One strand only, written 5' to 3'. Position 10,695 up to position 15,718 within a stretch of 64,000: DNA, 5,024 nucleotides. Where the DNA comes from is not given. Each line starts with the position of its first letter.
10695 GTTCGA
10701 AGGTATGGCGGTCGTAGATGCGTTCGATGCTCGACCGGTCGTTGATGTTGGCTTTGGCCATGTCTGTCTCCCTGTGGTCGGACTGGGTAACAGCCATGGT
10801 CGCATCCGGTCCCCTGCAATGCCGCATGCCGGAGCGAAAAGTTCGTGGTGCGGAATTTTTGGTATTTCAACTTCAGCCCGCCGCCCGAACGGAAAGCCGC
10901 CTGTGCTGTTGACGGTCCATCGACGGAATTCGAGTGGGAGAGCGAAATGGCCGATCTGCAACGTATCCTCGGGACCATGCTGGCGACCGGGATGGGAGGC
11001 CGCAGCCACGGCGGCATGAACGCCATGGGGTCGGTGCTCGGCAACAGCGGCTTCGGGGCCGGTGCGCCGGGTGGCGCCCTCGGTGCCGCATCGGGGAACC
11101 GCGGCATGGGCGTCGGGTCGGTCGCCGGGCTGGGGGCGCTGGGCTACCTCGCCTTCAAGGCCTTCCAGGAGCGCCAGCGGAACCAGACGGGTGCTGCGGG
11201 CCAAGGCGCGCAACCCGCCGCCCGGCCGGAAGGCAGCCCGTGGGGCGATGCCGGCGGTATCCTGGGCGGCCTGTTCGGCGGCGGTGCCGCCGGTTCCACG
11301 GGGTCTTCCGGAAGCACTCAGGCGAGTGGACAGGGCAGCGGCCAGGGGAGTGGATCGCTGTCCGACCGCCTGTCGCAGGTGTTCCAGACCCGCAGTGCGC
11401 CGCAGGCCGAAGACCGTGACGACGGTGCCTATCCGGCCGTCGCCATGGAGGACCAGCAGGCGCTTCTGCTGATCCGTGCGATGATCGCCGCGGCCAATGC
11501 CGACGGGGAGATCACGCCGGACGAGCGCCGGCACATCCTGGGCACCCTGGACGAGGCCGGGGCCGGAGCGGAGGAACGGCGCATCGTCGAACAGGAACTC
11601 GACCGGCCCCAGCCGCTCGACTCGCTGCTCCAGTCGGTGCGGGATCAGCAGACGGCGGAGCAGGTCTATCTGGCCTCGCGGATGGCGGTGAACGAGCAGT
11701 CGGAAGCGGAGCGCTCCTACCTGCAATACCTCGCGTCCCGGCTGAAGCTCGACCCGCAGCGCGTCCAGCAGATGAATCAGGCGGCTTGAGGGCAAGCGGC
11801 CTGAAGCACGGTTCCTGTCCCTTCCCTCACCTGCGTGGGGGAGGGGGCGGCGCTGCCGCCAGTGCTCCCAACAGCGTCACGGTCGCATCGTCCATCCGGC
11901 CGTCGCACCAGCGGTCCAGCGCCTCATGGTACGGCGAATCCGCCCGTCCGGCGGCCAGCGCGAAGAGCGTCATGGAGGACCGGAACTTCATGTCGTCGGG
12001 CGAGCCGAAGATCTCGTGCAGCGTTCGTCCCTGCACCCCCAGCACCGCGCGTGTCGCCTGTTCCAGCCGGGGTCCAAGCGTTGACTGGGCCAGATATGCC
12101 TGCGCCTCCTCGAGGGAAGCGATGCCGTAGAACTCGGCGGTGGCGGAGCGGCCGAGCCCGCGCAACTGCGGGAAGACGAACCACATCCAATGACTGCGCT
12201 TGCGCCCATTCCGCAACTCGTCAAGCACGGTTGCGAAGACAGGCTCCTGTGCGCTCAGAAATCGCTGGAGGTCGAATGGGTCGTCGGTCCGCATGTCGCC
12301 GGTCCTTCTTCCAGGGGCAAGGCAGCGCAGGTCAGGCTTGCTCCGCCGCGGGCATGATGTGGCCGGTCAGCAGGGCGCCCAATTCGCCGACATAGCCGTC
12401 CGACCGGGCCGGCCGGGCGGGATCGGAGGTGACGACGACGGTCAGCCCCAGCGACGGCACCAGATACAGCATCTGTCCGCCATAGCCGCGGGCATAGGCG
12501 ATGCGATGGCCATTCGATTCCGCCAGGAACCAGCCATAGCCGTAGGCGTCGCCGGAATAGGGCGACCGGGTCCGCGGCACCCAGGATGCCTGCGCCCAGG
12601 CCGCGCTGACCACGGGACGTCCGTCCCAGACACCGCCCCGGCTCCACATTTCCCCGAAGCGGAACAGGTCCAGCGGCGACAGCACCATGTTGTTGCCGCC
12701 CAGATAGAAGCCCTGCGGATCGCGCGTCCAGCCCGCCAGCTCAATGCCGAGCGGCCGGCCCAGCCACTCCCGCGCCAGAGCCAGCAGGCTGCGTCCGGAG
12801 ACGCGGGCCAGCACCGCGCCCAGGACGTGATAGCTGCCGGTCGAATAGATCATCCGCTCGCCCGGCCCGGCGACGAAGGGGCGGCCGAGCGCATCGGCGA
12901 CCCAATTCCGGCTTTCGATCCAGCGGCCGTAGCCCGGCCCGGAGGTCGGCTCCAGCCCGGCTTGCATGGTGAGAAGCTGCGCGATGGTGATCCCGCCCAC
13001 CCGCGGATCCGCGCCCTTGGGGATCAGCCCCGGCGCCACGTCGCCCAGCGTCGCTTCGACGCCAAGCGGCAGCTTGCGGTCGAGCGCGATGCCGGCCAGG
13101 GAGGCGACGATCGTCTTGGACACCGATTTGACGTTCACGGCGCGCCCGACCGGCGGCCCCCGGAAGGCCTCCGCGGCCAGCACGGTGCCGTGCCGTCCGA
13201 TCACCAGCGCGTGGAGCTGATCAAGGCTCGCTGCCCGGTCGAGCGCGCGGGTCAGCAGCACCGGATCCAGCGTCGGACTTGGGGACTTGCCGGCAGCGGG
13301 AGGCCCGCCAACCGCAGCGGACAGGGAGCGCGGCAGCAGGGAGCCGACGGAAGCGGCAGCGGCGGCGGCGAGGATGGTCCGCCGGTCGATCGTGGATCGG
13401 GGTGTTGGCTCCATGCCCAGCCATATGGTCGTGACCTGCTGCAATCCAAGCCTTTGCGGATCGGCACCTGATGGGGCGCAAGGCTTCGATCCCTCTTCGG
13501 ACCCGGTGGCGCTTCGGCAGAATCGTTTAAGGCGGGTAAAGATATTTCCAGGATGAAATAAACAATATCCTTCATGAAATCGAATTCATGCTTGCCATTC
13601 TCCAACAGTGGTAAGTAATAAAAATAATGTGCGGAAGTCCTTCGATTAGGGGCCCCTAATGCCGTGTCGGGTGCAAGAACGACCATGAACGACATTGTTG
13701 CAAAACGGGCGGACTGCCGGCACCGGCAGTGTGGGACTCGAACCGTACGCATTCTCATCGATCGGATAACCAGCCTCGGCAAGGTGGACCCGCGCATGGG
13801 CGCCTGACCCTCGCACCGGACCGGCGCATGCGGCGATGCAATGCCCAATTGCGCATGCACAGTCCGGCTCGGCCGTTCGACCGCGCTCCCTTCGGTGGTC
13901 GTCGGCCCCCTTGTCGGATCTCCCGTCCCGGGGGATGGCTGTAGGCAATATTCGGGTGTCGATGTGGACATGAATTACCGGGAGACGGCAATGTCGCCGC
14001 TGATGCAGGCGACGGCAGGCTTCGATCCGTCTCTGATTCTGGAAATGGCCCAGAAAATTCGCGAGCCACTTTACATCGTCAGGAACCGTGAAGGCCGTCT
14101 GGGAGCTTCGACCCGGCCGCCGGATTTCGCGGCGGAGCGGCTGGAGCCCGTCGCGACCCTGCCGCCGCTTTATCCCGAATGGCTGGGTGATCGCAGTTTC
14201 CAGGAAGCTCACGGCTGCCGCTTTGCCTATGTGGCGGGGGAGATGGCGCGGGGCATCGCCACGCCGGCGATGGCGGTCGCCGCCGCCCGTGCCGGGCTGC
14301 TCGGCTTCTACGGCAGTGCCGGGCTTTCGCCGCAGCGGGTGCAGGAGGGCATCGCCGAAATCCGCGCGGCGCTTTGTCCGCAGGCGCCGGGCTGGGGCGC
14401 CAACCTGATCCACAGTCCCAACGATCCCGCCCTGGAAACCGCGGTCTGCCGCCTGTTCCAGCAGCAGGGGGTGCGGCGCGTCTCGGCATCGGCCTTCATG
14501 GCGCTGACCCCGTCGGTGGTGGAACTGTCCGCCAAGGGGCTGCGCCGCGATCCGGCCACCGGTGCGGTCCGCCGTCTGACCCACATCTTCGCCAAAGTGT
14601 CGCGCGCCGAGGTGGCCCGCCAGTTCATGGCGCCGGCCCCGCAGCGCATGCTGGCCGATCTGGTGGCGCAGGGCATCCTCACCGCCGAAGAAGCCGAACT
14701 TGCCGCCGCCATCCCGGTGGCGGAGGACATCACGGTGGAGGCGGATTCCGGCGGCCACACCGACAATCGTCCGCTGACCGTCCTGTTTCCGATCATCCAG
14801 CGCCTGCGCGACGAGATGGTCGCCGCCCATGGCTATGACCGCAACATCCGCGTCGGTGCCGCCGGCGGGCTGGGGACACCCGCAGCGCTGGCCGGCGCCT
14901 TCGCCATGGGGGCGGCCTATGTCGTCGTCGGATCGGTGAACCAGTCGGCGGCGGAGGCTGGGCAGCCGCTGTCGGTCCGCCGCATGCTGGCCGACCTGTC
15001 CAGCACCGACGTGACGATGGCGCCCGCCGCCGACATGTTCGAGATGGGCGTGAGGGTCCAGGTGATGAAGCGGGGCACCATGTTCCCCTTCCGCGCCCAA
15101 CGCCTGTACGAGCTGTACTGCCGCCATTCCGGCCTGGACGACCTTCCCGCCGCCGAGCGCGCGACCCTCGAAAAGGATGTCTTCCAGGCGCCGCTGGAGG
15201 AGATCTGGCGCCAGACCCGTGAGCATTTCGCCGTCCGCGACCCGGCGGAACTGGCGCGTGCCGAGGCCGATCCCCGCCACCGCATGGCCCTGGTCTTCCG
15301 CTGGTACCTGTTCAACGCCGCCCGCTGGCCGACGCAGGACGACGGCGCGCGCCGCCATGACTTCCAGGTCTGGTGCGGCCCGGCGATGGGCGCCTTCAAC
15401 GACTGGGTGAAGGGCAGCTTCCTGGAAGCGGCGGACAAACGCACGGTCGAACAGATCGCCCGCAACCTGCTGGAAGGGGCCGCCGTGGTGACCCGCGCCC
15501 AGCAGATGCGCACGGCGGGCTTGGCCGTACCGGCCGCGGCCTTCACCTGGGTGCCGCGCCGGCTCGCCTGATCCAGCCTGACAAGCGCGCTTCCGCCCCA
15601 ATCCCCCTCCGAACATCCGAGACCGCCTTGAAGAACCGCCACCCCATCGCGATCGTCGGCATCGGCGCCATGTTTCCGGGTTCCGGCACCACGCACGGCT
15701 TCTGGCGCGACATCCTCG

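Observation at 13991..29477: Myxobacterial-type PUFA-synthase-like cluster (pfa1-pfa2-pfa3 with acyltransferase) in an alphaproteobacterium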

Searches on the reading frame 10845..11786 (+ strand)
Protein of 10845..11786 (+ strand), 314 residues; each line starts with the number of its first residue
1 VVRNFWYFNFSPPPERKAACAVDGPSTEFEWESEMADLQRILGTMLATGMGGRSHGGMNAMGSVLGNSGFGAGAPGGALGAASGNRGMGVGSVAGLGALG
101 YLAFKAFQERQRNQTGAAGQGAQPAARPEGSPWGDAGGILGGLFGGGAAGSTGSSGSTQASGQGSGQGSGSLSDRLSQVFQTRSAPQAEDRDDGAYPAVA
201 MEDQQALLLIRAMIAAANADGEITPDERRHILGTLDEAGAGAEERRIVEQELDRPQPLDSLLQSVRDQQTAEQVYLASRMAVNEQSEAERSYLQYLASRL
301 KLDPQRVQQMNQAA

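Call 21: search_protein_families(library=pfam, proteins=[window:10845-11786:+], max_evalue=0.001)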
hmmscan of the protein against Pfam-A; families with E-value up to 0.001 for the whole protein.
window:10845-11786:+ (314 aa): 1 family
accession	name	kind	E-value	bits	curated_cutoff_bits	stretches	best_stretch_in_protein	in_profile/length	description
PF04391.17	DUF533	-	1.2e-40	139.4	29.6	1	136-313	8-177/178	Protein of unknown function (DUF533)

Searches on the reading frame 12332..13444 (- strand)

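Call 21: search_protein_families(library=pfam, proteins=[window:12332-13444:-], max_evalue=0.001)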
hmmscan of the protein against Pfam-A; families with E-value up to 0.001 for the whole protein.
window:12332-13444:- (370 aa): 1 family
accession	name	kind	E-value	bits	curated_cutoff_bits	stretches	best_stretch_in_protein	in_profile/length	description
PF00144.29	Beta-lactamase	-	1.6e-25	90.4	27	1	84-349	23-317/329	Beta-lactamase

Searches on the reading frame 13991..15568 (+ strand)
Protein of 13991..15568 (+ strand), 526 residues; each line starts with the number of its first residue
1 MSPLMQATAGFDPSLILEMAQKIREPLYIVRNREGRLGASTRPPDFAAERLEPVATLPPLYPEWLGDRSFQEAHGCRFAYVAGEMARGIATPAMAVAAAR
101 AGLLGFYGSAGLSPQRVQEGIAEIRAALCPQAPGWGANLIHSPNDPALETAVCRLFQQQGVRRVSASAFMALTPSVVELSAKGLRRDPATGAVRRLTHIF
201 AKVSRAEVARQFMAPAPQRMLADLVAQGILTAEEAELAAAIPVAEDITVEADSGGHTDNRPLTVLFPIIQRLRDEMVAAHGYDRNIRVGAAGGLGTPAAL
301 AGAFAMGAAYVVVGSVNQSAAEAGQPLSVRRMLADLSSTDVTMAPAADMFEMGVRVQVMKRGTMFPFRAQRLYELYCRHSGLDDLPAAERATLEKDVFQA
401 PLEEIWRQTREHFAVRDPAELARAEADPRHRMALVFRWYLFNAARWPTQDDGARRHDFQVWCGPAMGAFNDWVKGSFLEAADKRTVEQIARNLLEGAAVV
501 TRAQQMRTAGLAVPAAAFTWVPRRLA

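Call 9: search_protein_families(library=pfam, proteins=[window:13991-15568:+], max_evalue=0.01)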
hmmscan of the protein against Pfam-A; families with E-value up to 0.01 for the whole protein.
window:13991-15568:+ (526 aa): 2 families
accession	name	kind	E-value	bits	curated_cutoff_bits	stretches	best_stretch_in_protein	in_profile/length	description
PF21607.2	FabD_helical_ins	-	2.2e-29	101.9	27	1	379-458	1-80/80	[Acyl-carrier-protein] S-malonyltransferase, inserted helical domain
PF03060.21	NMO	-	4.2e-08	33.4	28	1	82-337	15-245/331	Nitronate monooxygenase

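Call 10: search_protein_families(library=ncbifam, proteins=[window:13991-15568:+], max_evalue=0.001)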
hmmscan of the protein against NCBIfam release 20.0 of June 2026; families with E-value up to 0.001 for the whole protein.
window:13991-15568:+ (526 aa): 2 families
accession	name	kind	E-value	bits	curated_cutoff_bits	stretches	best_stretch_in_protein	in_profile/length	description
TIGR02814.1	pfaD_fam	subfamily_domain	9.9e-184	611.2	449.25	1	61-503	2-443/444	PfaD family polyunsaturated fatty acid/polyketide biosynthesis protein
TIGR03151.1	enACPred_II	equivalog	0.00028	20.3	453.1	0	77-127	11-60/307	enoyl-[acyl-carrier-protein] reductase FabK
